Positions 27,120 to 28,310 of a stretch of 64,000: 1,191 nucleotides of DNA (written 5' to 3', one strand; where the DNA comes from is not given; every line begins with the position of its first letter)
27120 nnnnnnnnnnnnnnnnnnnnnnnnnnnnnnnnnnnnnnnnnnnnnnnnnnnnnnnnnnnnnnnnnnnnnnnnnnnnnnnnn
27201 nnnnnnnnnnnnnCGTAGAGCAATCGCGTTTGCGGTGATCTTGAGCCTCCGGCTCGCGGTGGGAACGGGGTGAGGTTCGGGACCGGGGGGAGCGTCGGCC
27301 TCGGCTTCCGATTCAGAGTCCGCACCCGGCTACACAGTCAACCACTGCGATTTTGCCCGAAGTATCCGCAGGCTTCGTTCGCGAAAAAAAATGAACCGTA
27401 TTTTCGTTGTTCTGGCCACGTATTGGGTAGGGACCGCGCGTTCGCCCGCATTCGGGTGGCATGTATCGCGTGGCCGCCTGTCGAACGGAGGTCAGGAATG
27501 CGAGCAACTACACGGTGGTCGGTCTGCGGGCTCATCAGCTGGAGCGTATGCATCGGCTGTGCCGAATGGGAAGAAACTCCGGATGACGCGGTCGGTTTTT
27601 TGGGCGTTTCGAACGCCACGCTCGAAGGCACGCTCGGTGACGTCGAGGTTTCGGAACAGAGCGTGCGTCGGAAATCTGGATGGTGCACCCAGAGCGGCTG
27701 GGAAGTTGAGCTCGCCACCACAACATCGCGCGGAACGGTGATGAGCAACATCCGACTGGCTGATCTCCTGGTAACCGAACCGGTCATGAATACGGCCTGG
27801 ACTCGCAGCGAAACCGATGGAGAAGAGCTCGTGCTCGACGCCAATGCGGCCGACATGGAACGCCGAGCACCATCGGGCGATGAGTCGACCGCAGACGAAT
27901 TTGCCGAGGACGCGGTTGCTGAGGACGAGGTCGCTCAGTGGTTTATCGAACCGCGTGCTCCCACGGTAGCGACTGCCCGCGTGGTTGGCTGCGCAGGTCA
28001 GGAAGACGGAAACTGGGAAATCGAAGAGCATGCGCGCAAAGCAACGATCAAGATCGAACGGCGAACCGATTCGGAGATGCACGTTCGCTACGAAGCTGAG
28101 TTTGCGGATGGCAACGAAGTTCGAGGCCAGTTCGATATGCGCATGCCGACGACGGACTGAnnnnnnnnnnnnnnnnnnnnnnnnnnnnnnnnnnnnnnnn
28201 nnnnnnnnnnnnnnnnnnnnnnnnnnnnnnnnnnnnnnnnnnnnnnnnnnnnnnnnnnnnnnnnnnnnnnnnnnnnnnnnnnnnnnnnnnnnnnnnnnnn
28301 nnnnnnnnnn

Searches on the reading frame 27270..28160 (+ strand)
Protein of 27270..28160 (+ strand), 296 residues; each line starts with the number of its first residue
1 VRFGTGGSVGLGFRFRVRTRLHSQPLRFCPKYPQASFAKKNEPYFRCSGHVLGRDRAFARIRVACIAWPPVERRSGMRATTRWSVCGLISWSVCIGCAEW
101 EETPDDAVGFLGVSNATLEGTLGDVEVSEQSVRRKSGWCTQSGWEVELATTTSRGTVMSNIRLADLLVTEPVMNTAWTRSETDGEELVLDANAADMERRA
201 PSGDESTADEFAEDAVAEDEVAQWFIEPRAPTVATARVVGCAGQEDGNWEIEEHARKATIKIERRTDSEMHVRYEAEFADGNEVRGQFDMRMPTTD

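Call 29: search_protein_families(library=pfam, proteins=[window:27270-28160:+], max_evalue=0.00001)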
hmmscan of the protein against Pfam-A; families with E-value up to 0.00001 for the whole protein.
window:27270-28160:+ (296 aa): 0 families

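Call 31: search_protein_families(library=pfam, proteins=[window:27270-28160:+], max_evalue=0.01)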
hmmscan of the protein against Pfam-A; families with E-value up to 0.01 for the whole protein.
window:27270-28160:+ (296 aa): 1 family
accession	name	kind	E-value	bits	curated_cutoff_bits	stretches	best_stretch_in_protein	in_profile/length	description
PF04234.18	CopC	-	0.0091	17.4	23.3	0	214-289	15-89/92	CopC domain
